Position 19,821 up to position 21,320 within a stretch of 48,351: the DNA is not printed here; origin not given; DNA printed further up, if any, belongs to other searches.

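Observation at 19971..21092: Giant T1SS substrate starts with a papain-fold-like Cys/His/Asp domain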

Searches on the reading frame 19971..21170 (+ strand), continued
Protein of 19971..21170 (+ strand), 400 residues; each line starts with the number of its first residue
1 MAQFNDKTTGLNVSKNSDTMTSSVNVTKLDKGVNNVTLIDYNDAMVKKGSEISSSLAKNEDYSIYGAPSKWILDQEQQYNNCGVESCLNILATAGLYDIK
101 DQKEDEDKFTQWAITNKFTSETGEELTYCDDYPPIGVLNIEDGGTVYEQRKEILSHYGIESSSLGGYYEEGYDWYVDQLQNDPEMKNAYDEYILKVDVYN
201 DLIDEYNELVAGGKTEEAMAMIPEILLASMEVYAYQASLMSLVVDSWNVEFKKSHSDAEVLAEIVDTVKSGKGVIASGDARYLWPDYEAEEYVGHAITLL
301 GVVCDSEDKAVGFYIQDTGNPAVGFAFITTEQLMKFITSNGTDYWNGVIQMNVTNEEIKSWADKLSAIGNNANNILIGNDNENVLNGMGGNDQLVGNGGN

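Call 41: fold_search(model_id=the predicted structure, library=pdb)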
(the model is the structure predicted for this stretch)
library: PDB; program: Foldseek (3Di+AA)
matches with E <= 10: 288; with E <= 0.001: 6
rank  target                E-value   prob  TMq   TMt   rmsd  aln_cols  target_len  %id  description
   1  8a47_C                2.9e-04  1.00  0.19  0.23   6.8       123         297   17  IdeS in complex with IgG1 Fc (released 2022-11-30)
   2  2avw_D                2.9e-04  1.00  0.19  0.23   7.3       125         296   18  Crystal structure of monoclinic form of streptococcus Mac-1 (released 2006-02-28)
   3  2au1                  3.9e-04  1.00  0.19  0.23   6.7       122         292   19  Crystal Structure of group A Streptococcus MAC-1 orthorhombic form (released 2006-02-28)
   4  1y08                  7.0e-04  1.00  0.19  0.23   6.2       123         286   17  Structure of the Streptococcal Endopeptidase IdeS, a Novel Cysteine Proteinase with Strict Specificity for IgG (released 2004-12-21)
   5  2avw_B                7.9e-04  0.99  0.17  0.21   6.8       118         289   19  Crystal structure of monoclinic form of streptococcus Mac-1 (released 2006-02-28)
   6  9mdk                  8.4e-04  0.99  0.18  0.16   6.7       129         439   12  Crystal Structure of E64-inhibited C0362 (TDE_0362 [TDE0362] resi 205-647) (released 2025-02-12)
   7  9mdm                  1.1e-03  0.99  0.18  0.16   7.7       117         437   13  Crystal Structure of C412S Mutant of C0362 (TDE_0362 [TDE0362] resi 205-647) (released 2025-02-12)
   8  9arc                  1.2e-03  0.99  0.17  0.15   8.6       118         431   15  Crystal Structure of C0362 (TDE_0362 [TDE0362] resi 205-647) (released 2024-11-27)
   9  2avw_A                2.1e-03  0.95  0.16  0.20   7.1       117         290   16  Crystal structure of monoclinic form of streptococcus Mac-1 (released 2006-02-28)
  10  9hb2                  2.4e-03  0.97  0.17  0.21   6.8       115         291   16  Structure of the truncated version of IdeC protease C94S from Streptococcus canis (released 2025-10-01)
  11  9mdo                  2.8e-03  0.99  0.17  0.15   8.2       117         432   11  Crystal Structure of Y559A Prosegment Binding Loop Mutant of C0362 (TDE_0362 [TDE0362] resi 205-647) (released 2025-02-12)
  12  9hb1                  3.8e-03  0.98  0.17  0.21   7.0       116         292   16  Structure of IdeC protease C94S from Streptococcus canis (released 2025-10-01)
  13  6qzm_A                7.8e-02  0.35  0.14  0.25  17.8       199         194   13  H30 MnSOD-3 Mutant I (released 2020-02-19)
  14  22oc                  9.3e-02  0.84  0.32  0.56   7.4       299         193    9  Crystal structure of P210 CD lyase (released 2026-03-18)
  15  6elk_A                1.2e-01  0.33  0.12  0.22  17.5       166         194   13  C.elegans MnSOD-3 mutant - Q142H (released 2017-12-06)
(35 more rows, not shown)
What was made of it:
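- On Clan CA (papain-fold) cysteine peptidase superfamily: Foldseek PDB: IdeS, IdeC and C0362, probability 0.95-1.0 but TM about 0.2 (call 41).
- On MEROPS C66 (IdeS/Mac-1): Foldseek gives probability 1.0 but TM 0.19-0.23 and rmsd 6-7 A (call 41).
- Foldseek PDB: IdeS/Mac-1, IdeC and T. denticola C0362, probability 0.95-1.0 (call 41). TM-scores to solved structures are low (about 0.2 over ~120 columns, call 41). PeiR pseudomurein endoisopeptidase appears at E 0.16 (call 41). The top solved-structure matches are all endoproteases: IdeS, IdeC and C0362 (call 41).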

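Call 51: list_cluster_members(proteins=[P0005, P0006, P0012, P0037, P0052, P0137, P0151, P0053, P0063, P0071])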
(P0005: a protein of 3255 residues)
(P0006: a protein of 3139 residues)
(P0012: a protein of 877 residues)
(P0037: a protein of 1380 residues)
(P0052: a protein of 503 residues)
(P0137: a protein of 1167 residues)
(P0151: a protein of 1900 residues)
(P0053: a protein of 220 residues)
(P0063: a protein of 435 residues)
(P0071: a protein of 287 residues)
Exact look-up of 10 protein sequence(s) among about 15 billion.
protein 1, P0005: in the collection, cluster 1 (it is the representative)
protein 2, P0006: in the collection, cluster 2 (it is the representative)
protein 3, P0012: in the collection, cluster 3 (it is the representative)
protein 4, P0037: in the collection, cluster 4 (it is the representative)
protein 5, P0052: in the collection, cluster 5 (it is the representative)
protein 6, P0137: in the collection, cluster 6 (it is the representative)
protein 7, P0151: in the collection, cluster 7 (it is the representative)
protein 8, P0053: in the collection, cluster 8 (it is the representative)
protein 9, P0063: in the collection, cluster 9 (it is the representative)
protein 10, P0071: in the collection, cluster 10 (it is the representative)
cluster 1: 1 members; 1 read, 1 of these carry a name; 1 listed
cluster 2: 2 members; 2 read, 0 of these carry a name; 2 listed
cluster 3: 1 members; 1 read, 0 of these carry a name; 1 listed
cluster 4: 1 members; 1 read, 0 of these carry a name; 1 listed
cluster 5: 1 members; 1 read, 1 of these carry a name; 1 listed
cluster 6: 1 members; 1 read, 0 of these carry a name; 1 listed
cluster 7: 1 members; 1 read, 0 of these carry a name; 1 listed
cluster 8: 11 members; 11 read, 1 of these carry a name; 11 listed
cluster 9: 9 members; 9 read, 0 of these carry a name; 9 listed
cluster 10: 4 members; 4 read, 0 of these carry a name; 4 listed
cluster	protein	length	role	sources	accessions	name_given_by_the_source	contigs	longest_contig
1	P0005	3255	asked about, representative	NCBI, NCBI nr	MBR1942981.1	hypothetical protein IJ843_04530, partial [bacterium] | hypothetical protein [bacterium]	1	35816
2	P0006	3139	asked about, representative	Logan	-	-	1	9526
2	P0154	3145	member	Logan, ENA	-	-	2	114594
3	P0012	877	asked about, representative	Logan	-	-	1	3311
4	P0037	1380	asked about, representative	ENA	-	-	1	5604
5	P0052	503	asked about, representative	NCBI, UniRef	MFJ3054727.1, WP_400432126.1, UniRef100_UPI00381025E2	calcium-binding protein [Herbaspirillum sp. NPDC087042] | calcium-binding protein n=1 Tax=Herbaspirillum sp. NPDC087042 TaxID=3364004 ...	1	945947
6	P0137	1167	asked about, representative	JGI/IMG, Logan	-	-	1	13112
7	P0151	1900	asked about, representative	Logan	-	-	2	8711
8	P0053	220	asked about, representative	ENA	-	-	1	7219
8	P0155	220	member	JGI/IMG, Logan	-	hypothetical protein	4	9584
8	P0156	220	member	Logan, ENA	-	-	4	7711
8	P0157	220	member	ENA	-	-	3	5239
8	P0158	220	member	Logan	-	-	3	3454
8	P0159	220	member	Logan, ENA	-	-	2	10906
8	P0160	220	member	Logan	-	-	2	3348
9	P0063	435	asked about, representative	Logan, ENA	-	-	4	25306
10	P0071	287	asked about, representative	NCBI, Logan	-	-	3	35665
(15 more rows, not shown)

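Call 52: find_encoding_contigs(protein=P0063, flank=4000, max_places=3)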
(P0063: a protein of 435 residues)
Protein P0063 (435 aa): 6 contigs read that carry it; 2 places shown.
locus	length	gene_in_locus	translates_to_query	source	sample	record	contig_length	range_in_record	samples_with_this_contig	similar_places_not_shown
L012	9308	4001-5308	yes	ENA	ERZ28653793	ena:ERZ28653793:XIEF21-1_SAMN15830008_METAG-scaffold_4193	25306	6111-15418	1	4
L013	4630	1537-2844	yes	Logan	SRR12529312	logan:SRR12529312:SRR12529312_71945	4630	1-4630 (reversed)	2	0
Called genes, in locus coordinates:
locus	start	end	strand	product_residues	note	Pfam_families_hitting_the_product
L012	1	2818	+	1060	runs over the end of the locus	PF01580:FtsK_SpoIIIE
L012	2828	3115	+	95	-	-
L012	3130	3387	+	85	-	PF06013:WXG100 (weak)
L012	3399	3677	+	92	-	-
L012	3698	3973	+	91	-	-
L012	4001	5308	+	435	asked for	PF03148:Tektin (faint)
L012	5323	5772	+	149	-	-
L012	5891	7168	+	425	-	PF23991:DUF7310 (faint), PF14411:LHH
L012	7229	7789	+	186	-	-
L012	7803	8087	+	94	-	-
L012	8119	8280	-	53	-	-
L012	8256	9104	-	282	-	PF00126:HTH_1, PF03466:LysR_substrate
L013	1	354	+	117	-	?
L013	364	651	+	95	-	-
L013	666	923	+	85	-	PF06013:WXG100 (weak)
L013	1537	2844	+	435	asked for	PF03148:Tektin (faint)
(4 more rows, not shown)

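Call 62: search_solved_structures(query=A4, max_evalue=10, show_alignments=2)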
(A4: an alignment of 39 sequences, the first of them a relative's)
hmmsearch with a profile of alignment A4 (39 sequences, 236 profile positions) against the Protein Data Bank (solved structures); distinct sequences matched with E-value up to 10: 20.
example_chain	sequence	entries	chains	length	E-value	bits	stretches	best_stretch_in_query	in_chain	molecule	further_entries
7bif_A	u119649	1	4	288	6.7e-05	25.7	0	160-190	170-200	v22WRAP-T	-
7bie_A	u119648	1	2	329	0.00016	24.5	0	160-190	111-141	nvWRAP-T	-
7bid_A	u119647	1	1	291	0.00034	23.4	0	160-190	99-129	v31WRAP-T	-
7big_A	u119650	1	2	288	0.00053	22.8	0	160-190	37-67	v13WRAP-T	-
9mdo_A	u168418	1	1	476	0.0013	21.5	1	158-199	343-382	Bacterial Ig-like domain protein C0362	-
9mdm_A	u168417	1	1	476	0.0021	20.8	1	158-199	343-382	Bacterial Ig-like domain protein C0362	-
9arc_A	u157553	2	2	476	0.0021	20.8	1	158-199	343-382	Bacterial Ig-like domain protein C0362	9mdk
27rl_A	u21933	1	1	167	0.015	18.1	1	84-141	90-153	Outer surface protein C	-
2au1_A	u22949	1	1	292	0.03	17.1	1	171-212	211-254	IgG-degrading protease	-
2avw_A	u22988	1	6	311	0.033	16.9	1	171-212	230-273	IgG-degrading protease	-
8a47_C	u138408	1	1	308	0.034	16.9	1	171-212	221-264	IgG-degrading protease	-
1y08_A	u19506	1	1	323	0.035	16.9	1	171-212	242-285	hypothetical protein SPy0861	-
2lbf_B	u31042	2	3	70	0.28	13.9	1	117-159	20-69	60S acidic ribosomal protein P2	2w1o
8b0f_G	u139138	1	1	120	0.44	13.3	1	83-125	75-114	CD59 glycoprotein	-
8b0h_G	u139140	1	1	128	0.48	13.1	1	83-125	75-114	CD59 glycoprotein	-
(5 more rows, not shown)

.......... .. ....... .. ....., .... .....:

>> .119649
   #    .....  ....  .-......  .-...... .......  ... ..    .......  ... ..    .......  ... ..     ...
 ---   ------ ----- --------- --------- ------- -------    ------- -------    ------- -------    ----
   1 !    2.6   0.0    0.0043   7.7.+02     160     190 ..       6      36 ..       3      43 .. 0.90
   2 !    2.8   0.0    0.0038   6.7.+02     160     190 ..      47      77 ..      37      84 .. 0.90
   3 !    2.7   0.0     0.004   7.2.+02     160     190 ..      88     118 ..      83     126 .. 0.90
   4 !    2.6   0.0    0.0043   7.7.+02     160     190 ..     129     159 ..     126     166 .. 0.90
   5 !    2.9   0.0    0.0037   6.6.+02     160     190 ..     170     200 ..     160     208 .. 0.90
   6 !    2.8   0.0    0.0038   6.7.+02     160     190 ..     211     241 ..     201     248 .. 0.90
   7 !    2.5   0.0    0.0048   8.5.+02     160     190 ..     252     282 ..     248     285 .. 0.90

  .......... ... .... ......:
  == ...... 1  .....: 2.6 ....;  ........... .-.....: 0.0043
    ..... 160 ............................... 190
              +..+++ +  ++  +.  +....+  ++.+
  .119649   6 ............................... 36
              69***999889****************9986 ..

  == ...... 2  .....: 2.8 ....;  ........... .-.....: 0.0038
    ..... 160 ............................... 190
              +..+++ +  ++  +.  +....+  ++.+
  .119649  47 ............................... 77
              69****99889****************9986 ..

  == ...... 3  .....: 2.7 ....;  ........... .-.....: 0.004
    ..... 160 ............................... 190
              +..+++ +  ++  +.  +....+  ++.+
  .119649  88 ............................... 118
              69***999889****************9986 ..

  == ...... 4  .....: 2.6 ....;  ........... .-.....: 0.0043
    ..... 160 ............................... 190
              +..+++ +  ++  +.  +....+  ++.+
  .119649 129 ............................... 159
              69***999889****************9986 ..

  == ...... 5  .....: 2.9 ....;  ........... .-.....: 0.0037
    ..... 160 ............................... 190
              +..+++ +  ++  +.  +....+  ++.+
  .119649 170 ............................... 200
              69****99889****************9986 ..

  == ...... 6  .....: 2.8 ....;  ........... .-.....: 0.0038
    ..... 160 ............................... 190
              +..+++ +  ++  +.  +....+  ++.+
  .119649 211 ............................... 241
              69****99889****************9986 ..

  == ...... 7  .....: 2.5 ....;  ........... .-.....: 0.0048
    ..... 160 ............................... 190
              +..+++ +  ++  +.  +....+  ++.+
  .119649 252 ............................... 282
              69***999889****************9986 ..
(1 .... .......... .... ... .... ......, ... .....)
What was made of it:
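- Tried and rejected: The C0362 and IdeS hits persisted (call 62).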

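Call 64: find_encoding_contigs(protein=P0052, flank=8000, max_places=2)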
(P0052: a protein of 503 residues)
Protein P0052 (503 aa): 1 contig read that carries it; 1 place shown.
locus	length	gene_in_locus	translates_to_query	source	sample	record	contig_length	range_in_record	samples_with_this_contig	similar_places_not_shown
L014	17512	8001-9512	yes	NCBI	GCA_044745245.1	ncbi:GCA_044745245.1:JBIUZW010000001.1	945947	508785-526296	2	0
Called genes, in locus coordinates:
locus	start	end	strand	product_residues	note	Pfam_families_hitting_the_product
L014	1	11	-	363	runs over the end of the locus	PF00180:Iso_dh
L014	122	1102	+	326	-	PF00126:HTH_1, PF03466:LysR_substrate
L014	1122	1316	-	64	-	PF07866:DUF1653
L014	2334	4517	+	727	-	PF03412:Peptidase_C39, PF00664:ABC_membrane, PF00005:ABC_tran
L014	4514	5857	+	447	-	PF25917:BSH_RND (weak), PF25984:BSH_YknX, PF25988:HH_CyaD, PF26002:Beta-barrel_AprE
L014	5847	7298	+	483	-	PF02321:OEP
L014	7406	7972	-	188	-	-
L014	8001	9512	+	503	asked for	PF00353:HemolysinCabind, PF06594:HCBP_related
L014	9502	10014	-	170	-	-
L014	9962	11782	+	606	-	PF00353:HemolysinCabind, PF06594:HCBP_related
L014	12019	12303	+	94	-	-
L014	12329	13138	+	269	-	PF00494:SQS_PSY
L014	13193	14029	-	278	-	PF08668:HDOD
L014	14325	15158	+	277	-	PF00494:SQS_PSY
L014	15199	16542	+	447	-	PF01266:DAO (faint), PF07992:Pyr_redox_2 (faint), PF13450:NAD_binding_8, PF01593:Amino_oxidase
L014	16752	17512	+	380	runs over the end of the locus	PF01070:FMN_dh, PF00478:IMPDH (weak), PF03060:NMO (weak), PF01645:Glu_synthase (weak)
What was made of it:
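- A Herbaspirillum homologue also sits directly after a T1SS operon (call 64).
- Tried and rejected: T1SS adjacency is therefore seen only in the window and in Herbaspirillum locus L014 (call 64).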

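Call 65: find_encoding_contigs(protein=P0071, flank=4000, max_places=2)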
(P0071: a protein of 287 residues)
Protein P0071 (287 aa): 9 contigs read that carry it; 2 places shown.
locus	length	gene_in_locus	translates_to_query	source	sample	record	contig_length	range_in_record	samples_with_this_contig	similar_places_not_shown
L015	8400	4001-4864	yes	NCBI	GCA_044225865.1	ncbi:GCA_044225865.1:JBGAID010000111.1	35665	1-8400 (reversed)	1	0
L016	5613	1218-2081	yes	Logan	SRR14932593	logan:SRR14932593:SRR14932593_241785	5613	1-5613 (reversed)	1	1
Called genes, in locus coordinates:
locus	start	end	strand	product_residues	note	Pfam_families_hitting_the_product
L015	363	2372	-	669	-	PF07973:tRNA_SAD, PF00587:tRNA-synt_2b, PF03129:HGTP_anticodon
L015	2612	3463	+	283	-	PF05488:PAAR_motif (faint)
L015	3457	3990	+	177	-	-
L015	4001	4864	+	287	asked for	PF05488:PAAR_motif (weak)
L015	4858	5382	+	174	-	-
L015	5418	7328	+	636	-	PF05954:Phage_GPD, PF04717:Phage_base_V, PF22178:Gp5_trimer_C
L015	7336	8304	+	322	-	PF13304:AAA_21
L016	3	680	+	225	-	?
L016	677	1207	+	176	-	-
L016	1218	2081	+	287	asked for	PF05488:PAAR_motif (weak)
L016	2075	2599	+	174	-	-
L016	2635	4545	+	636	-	PF05954:Phage_GPD, PF04717:Phage_base_V, PF22178:Gp5_trimer_C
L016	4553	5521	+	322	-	PF13304:AAA_21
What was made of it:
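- On Tox-PLC39-type polymorphic toxin module: The feature is met for relatives P0063 (T7SS) and P0071 (PAAR) (calls 52, 65).
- Closest known: Pfam Peptidase_C39_2. Same: Relatives are C-terminal toxin modules on PAAR (T6SS) and T7SS carriers, followed by small immunity-like genes (calls 52, 65).
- PAAR fusions followed by 174- to 177-aa ORFs next to VgrG (call 65).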

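Call 68: find_encoding_contigs(protein=P0003, flank=8000, max_places=3)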
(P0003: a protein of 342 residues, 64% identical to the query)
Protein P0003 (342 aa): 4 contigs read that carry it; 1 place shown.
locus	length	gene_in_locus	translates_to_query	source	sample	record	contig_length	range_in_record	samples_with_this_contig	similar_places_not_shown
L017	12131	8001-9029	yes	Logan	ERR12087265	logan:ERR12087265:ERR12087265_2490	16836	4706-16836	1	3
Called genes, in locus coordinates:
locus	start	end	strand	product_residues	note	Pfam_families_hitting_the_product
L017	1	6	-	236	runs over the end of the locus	-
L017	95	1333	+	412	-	PF06838:Met_gamma_lyase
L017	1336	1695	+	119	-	PF13616:Rotamase_3, PF00639:Rotamase, PF13145:Rotamase_2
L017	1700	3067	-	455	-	-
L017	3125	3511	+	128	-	PF00383:dCMP_cyt_deam_1, PF08211:dCMP_cyt_deam_2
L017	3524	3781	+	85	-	-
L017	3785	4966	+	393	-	-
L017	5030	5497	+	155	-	PF02664:LuxS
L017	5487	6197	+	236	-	PF01048:PNP_UDP_1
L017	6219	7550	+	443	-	PF03553:Na_H_antiporter, PF03606:DcuC (weak), PF03553:Na_H_antiporter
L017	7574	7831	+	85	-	-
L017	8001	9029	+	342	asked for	-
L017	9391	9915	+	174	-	PF13240:Zn_Ribbon_1, PF13248:Zn_ribbon_3 (weak), PF24460:DUF7575 (weak)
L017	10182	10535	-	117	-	-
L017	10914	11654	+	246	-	PF10030:DUF2272 (weak), PF05257:CHAP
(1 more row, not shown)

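Call 70: fold_search(model_id=the predicted structure, library=viral)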
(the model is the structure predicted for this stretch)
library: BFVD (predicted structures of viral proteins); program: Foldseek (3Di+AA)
matches with E <= 10: 309; with E <= 0.001: 1
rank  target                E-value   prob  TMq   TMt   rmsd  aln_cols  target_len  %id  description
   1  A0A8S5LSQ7            3.3e-08  1.00  0.43  0.47   5.6       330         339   17  Papain-like cysteine protease AvrRpt2 [Siphoviridae sp. ctMAv2]
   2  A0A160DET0            5.0e-03  1.00  0.31  0.54   8.8       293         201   14  Endolysin [Gordonia phage OneUp]
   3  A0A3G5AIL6            1.2e-01  0.18  0.14  0.06  14.0       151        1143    9  Peptidase C1A papain C-terminal domain-containing protein [Sylvanvirus sp.]
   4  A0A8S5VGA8            1.8e-01  0.18  0.12  0.24  14.6       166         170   12  Uncharacterized protein [Siphoviridae sp. ct3R43]
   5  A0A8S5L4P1            2.1e-01  0.91  0.18  0.26  11.4       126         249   23  Chemotaxis methyl-accepting receptor HlyB-like 4HB MCP domain-containing protein (Fragment) [ssRNA phage SRR5466725_21]
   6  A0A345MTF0            4.6e-01  0.15  0.17  0.28  16.7       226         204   10  (no name in the UniProt tables at hand)
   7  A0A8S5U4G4            4.6e-01  0.13  0.14  0.08   9.8       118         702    8  Major tail protein [Podoviridae sp. ctIyI17]
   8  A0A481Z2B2            5.5e-01  0.16  0.14  0.13  15.8       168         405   14  Uncharacterized protein [Pithovirus LCPAC101]
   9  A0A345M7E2            6.6e-01  0.05  0.11  0.18  15.6       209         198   11  (no name in the UniProt tables at hand)
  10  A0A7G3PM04            7.0e-01  0.41  0.11  0.36   7.3        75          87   21  Uncharacterized protein [Sphingomonas phage vB_StuS_MMDA13]
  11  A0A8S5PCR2            7.0e-01  0.10  0.12  0.12  12.8       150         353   17  Uncharacterized protein [Myoviridae sp. ctBrv3]
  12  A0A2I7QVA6            7.4e-01  0.35  0.14  0.11  12.2       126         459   15  (no name in the UniProt tables at hand)
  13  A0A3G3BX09            7.8e-01  0.82  0.14  0.58   8.3        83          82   12  (no name in the UniProt tables at hand)
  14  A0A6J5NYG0            7.8e-01  0.06  0.12  0.10  26.9       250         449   10  DnaE_OBF domain containing protein [uncultured Caudovirales phage]
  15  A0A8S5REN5            8.8e-01  0.72  0.18  0.47   8.1       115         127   15  Uncharacterized protein [virus sp. ctkyY8]
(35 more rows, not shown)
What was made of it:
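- On Clan CA (papain-fold) cysteine peptidase superfamily: BFVD: papain-like 'AvrRpt2' protein, E 3e-8, TM 0.43/0.47 over 330 columns (call 70).
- The best BFVD structural match is annotated AvrRpt2-like (call 70). A Gordonia phage endolysin is the second-best BFVD fold match (call 70).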
